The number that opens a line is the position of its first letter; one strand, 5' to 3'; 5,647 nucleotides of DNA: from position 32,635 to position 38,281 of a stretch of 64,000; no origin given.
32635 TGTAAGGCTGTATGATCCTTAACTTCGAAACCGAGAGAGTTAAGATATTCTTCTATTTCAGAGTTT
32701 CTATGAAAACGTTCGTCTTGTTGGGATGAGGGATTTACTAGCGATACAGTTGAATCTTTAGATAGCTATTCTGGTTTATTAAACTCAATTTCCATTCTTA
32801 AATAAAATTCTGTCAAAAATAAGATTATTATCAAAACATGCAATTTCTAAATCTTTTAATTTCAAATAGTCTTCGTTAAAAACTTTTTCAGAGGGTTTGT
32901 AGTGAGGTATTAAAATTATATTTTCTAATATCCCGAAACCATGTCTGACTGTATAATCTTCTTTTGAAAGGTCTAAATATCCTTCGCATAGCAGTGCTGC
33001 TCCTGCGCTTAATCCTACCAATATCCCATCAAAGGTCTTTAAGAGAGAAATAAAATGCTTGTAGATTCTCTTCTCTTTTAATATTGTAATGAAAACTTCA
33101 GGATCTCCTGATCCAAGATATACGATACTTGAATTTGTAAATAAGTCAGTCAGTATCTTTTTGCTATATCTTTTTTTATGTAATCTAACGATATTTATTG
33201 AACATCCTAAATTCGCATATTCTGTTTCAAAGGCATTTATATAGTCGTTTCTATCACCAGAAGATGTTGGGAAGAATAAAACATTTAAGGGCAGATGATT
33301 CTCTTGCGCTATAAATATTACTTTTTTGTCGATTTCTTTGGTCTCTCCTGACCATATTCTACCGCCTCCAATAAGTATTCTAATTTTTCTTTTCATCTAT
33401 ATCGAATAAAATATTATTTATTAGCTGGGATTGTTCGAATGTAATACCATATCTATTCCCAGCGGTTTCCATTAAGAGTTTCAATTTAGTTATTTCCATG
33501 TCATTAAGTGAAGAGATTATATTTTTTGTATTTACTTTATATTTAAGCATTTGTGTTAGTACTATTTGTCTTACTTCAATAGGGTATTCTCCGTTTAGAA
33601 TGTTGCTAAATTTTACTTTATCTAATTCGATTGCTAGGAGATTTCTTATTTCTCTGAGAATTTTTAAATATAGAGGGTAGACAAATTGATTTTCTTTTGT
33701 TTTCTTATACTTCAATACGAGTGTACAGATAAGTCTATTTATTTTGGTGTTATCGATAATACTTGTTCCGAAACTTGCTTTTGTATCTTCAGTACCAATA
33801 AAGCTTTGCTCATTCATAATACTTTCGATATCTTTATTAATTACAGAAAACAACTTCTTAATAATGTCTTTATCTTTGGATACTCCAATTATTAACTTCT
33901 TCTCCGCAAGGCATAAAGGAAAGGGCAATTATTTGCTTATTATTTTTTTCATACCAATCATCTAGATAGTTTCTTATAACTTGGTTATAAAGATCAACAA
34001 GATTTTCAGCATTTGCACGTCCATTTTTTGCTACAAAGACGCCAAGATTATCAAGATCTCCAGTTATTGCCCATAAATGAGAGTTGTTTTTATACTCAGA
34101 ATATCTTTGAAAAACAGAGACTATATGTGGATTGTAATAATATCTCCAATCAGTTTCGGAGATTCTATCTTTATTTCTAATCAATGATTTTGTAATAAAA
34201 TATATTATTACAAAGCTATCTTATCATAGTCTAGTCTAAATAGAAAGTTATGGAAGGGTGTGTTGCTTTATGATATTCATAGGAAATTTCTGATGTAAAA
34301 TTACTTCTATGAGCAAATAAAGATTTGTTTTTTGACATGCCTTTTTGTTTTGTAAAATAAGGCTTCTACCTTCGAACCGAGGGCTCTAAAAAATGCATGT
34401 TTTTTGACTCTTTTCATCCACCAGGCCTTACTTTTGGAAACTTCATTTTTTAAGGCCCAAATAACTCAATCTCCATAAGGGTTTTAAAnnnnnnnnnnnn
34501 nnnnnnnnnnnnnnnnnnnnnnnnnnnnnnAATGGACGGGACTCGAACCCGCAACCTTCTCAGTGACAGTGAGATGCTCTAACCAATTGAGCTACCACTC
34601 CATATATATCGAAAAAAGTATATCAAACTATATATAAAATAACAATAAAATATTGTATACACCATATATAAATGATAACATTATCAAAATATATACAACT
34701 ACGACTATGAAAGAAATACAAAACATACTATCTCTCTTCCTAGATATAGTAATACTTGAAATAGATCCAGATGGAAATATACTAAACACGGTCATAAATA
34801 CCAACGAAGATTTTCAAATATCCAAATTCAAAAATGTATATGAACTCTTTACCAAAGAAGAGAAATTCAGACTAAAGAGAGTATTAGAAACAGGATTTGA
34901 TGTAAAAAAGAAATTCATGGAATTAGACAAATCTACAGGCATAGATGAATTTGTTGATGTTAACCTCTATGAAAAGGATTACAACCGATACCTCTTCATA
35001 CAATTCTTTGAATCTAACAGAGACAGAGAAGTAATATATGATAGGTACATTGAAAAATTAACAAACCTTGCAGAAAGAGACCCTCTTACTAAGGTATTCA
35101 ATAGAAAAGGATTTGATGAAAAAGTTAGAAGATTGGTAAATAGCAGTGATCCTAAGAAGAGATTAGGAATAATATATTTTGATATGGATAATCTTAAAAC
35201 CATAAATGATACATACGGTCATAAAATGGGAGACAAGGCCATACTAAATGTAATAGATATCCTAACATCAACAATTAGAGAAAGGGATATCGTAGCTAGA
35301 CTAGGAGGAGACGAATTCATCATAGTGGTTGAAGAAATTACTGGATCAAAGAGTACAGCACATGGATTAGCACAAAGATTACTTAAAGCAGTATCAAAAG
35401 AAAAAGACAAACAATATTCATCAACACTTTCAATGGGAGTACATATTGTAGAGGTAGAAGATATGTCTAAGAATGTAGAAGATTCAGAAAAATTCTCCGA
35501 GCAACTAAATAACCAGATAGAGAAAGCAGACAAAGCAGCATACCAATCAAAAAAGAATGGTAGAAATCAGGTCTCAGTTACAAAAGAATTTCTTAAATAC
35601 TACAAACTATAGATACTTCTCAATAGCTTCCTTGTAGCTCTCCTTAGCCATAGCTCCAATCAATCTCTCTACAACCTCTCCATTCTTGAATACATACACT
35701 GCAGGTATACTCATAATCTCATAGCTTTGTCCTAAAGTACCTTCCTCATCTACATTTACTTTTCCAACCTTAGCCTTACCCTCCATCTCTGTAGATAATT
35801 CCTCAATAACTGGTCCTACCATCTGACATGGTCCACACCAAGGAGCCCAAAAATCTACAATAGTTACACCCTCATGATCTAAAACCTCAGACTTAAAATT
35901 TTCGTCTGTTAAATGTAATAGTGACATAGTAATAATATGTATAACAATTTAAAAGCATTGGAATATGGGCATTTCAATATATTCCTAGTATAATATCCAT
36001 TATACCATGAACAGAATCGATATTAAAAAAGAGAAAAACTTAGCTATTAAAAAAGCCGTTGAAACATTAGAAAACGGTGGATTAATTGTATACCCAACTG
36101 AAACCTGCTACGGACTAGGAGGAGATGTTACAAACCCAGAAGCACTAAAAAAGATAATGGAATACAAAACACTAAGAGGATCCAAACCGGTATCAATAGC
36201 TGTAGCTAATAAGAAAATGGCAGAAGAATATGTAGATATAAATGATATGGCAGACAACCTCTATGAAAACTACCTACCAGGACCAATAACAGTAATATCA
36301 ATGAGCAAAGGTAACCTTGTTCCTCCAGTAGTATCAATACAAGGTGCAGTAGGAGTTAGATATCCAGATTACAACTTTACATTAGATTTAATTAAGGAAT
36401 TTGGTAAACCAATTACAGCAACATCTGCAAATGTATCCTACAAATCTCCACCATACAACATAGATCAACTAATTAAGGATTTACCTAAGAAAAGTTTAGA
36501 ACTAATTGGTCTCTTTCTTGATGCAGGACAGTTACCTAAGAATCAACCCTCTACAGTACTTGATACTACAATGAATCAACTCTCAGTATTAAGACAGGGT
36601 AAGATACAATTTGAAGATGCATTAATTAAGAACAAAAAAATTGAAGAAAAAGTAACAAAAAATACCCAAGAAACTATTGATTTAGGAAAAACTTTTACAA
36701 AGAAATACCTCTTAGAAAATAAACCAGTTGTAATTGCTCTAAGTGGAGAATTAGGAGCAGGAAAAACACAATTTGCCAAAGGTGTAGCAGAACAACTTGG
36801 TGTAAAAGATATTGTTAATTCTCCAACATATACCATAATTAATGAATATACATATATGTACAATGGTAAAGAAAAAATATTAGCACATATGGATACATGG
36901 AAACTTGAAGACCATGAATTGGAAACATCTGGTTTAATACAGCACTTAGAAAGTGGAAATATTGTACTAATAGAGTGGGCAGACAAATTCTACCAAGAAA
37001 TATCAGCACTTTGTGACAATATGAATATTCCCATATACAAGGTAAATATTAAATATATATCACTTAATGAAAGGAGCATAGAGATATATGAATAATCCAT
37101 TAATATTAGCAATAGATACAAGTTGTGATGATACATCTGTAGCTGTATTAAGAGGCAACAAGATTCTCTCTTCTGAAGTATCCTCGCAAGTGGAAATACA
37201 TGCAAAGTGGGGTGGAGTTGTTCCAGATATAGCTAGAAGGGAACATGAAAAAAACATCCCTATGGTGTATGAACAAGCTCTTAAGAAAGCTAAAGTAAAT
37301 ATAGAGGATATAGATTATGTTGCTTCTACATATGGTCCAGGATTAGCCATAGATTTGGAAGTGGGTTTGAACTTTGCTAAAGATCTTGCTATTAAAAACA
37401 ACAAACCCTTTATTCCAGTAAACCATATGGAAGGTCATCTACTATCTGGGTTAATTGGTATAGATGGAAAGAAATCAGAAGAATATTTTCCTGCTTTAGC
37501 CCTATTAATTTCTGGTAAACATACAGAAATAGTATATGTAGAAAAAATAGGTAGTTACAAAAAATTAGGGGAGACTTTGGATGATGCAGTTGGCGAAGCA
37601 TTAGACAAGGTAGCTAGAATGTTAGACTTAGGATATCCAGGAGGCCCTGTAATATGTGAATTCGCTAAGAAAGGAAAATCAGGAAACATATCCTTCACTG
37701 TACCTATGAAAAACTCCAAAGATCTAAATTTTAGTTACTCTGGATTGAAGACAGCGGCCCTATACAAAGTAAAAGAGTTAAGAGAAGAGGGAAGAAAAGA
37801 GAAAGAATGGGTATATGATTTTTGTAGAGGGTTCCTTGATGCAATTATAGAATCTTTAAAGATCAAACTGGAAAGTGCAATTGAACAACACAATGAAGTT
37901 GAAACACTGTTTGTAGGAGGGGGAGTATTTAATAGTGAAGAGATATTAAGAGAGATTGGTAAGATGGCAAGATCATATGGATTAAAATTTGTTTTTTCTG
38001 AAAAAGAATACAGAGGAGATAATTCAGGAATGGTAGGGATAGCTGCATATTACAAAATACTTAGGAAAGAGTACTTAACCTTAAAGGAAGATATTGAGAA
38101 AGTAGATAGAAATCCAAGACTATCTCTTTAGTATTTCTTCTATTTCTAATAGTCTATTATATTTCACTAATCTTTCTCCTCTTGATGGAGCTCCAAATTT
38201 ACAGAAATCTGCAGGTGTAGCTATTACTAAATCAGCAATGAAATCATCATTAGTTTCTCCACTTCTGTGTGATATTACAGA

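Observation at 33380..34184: Frameshifted, degenerate GGDEF-like palm-domain gene (CGEE in place of GGDEF) inside the island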

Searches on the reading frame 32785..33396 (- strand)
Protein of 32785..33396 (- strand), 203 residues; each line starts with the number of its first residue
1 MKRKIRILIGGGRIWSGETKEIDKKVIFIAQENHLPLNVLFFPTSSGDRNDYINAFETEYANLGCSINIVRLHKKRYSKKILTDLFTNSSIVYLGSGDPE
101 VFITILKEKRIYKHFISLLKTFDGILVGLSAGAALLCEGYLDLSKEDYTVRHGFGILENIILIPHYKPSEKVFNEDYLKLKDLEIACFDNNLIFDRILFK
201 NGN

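Call 50: find_encoding_contigs(protein=window:32785-33396:-, flank=10000, max_places=6)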
Protein window:32785-33396:- (203 aa): 10 contigs read that carry it; 6 places shown.
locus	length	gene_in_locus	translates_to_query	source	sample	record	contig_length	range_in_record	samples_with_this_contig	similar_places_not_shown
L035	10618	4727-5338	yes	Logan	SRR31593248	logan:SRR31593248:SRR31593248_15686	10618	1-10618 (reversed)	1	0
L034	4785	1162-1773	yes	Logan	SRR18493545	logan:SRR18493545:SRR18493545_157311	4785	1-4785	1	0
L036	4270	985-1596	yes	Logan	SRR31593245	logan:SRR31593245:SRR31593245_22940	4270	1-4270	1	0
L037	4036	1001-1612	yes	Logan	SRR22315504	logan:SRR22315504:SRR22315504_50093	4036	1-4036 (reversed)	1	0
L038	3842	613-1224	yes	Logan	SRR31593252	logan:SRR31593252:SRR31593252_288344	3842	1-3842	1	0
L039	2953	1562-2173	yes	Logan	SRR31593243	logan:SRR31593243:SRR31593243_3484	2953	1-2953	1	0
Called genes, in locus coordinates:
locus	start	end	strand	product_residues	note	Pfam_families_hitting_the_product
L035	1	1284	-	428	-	?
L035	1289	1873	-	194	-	PF04203:Sortase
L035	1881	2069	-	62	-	-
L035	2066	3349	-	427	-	PF00535:Glycos_transf_2, PF13641:Glyco_tranf_2_3, PF13506:Glyco_transf_21, PF13632:Glyco_trans_2_3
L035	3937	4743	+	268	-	-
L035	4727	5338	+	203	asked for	PF03575:Peptidase_S51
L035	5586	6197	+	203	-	-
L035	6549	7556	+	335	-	PF02661:Fic, PF12802:MarR_2 (weak)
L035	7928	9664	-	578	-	-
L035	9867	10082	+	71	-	PF17253:DUF5320 (weak)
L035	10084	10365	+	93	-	PF02001:DUF134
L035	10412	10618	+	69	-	?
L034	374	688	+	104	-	-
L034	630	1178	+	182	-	-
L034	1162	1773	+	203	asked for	PF03575:Peptidase_S51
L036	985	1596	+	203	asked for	PF03575:Peptidase_S51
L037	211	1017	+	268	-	-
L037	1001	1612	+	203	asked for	PF03575:Peptidase_S51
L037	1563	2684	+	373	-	PF02016:Peptidase_S66, PF17676:Peptidase_S66C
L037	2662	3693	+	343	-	PF02016:Peptidase_S66, PF17676:Peptidase_S66C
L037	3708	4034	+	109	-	?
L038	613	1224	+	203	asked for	PF03575:Peptidase_S51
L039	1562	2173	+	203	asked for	PF03575:Peptidase_S51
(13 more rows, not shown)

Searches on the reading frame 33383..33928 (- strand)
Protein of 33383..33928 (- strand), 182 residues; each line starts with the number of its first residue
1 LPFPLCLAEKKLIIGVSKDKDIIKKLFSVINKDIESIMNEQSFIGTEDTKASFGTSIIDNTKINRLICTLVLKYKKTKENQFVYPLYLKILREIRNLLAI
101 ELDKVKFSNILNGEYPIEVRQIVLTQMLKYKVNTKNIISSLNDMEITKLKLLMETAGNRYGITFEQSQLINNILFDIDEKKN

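Call 4: search_protein_families(library=pfam, max_evalue=10, proteins=[window:33383-33928:-])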
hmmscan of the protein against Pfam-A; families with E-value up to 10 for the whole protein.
seq(182 aa): 0 families
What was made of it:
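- On GGDEF domain (PF00990): No hit for the repaired protein or either ORF at E up to 10 (call 4).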

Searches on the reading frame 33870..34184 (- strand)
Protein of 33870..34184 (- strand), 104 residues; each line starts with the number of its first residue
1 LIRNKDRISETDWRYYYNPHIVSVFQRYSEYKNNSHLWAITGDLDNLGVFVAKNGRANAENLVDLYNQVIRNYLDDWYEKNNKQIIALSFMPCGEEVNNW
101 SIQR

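Call 4: search_protein_families(library=pfam, max_evalue=10, proteins=[window:33873-34184:-])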
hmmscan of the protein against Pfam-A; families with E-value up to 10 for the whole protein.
seq(104 aa): 1 family
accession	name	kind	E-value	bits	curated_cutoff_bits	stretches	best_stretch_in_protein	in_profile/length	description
PF02811.25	PHP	-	0.099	13.4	26.4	1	14-71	98-153/164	PHP domain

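Call 49: find_encoding_contigs(protein=window:33870-34184:-, flank=10000, max_places=6)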
Protein window:33870-34184:- (104 aa): 3 contigs read that carry it; 1 place shown.
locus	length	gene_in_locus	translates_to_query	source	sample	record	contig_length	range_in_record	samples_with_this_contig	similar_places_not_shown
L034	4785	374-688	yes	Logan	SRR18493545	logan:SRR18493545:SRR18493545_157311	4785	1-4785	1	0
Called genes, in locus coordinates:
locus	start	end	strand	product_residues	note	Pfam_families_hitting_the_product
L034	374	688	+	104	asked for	-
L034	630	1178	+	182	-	-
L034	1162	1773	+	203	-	PF03575:Peptidase_S51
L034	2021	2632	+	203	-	-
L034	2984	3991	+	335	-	PF02661:Fic, PF12802:MarR_2 (weak)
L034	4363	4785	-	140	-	?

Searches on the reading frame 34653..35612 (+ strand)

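Call 44: search_protein_families(library=pfam, max_evalue=0.01, proteins=[window:34653-35612:+])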
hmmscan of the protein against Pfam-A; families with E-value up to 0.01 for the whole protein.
window:34653-35612:+ (319 aa): 1 family
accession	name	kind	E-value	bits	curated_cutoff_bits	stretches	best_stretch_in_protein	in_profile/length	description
PF00990.26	GGDEF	-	2.2e-35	122.3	23.8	1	141-306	2-161/161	Diguanylate cyclase, GGDEF domain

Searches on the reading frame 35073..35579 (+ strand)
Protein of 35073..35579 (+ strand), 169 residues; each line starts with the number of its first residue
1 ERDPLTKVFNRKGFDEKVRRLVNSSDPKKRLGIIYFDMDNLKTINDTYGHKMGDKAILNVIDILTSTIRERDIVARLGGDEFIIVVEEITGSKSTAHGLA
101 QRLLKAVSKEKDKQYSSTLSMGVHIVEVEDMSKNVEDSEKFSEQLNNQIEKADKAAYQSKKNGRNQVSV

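Call 45: find_homologous_proteins(query=window:35073-35579:+, max_evalue=0.00001)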
Query seq(169 aa) (169 aa): 257 proteins with E <= 0.00001 among 306 candidates; the best 120 are listed.
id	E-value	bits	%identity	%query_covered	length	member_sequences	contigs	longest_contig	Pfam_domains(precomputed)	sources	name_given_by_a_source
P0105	1.3e-60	222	71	97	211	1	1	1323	PF13510.12,PF00111.33,PF00990.27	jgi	-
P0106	6.2e-60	219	80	78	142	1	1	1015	PF00990.27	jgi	jgi:diguanylate cyclase (GGDEF)-like protein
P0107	2.4e-45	172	50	99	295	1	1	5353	PF00990.27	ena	-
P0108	2.3e-33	133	85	46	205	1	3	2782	PF00990.27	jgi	jgi:predicted signal transduction protein with EAL and GGDEF domain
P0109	3.3e-19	87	38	73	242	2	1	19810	PF00990.27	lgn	-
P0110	7.4e-19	86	36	96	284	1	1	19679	PF22335.2,PF00990.27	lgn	-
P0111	1.8e-18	85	36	98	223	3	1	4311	PF00990.27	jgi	-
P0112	2.0e-18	85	33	96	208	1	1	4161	PF00990.27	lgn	-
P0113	2.0e-18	85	40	80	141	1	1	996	PF00990.27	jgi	jgi:diguanylate cyclase (GGDEF)-like protein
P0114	2.0e-18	85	38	98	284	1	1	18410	PF00990.27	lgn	-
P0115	2.8e-18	84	37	98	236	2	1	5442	PF00990.27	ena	-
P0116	4.1e-18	84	35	99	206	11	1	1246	PF00990.27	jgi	jgi:diguanylate cyclase (GGDEF)-like protein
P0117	7.7e-18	83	34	99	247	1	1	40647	PF00990.27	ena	-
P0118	1.5e-17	82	36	98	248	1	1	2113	PF00990.27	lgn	-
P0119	1.7e-17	82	35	98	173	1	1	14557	PF00990.27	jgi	jgi:diguanylate cyclase (GGDEF)-like protein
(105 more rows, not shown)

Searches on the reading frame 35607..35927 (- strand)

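Call 68: search_protein_families(library=pfam, max_evalue=0.001, proteins=[window:35607-35927:-])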
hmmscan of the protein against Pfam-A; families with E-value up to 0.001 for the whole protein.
window:35607-35927:- (106 aa): 5 families
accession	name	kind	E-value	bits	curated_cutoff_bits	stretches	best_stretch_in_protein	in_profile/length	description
PF00085.26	Thioredoxin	-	1.6e-29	102.3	23.5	1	4-103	3-102/103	Thioredoxin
PF13098.12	Thioredoxin_2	-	6.8e-07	30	27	1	20-100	6-102/104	Thioredoxin-like domain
PF13905.12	Thioredoxin_8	-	1.6e-06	28.8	27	0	21-55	3-37/94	Thioredoxin-like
PF13192.12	Thioredoxin_3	-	0.0001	22.7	24.8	1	29-86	8-60/76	Thioredoxin domain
PF14595.12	Thioredoxin_9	-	0.00053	20.3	25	1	15-83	37-107/129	Thioredoxin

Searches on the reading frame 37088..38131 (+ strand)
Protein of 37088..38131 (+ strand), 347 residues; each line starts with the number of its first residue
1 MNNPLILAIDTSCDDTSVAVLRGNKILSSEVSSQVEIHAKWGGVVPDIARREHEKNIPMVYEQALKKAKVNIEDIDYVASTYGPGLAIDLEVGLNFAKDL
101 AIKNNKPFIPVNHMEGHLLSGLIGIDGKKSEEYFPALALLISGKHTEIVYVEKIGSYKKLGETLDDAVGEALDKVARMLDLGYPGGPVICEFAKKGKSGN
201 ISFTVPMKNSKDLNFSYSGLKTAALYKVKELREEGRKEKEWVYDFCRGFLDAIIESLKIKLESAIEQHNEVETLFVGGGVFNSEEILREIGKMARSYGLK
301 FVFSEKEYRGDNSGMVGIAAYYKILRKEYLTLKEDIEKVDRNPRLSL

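Call 58: list_cluster_members(proteins=[window:37088-38131:+, window:33870-34184:-, window:33380-33928:-, L035:3937-4743:+])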
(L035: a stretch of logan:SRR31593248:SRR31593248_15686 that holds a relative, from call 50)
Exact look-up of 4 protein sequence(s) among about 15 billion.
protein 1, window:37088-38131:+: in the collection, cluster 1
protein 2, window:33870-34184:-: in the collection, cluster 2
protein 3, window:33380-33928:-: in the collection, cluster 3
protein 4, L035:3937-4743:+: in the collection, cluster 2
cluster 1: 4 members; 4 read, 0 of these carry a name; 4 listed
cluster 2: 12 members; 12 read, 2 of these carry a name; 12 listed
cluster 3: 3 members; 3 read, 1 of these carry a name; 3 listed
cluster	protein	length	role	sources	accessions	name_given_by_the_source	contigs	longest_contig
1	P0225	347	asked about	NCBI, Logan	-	-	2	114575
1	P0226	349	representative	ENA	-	-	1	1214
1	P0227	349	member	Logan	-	-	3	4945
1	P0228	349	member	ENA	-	-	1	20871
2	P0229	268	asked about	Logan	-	-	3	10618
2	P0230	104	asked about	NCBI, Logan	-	-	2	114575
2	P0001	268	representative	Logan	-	-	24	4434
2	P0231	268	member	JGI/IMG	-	hypothetical protein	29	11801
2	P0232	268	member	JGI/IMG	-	hypothetical protein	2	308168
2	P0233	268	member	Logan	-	-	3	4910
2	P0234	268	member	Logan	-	-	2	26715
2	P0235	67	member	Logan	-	-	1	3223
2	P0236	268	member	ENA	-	-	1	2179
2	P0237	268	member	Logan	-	-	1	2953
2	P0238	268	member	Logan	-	-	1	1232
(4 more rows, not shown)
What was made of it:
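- At least 10 intact variants at 90% identity or more were seen on more than 60 contigs (call 58).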

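Call 69: predict_structure(alignment_id=A4)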
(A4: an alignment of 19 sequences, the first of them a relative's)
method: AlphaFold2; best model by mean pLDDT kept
length: 145 residues; sequences in the alignment: 19
mean_pLDDT: 65.0   pTM: 0.41
mean pLDDT of the five models: 65.0, 61.0, 60.1, 59.3, 57.9
residues with pLDDT >= 90: 4; 70-90: 49; 50-70: 69; < 50: 23
segments of 3 or more residues with pLDDT < 50: 1-15, 141-145
pLDDT, mean of each block of 10 residues (from residue 1): 31 49 82 89 84 81 71 68 60 63 71 61 55 56 43
secondary structure, 60 per line:
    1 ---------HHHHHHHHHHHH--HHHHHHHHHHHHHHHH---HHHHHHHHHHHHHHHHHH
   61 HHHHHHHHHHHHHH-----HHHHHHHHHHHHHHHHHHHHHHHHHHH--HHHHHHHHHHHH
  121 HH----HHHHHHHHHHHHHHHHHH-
elements in order: H10-21 H24-39 H43-74 H80-106 H109-122 H127-144
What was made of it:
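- The model has only four strands, and the C-terminal domain could not be modelled alone (pLDDT 65, call 69).
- Tried and rejected: That is too poor to search, so the nature of that domain is unresolved (call 69).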
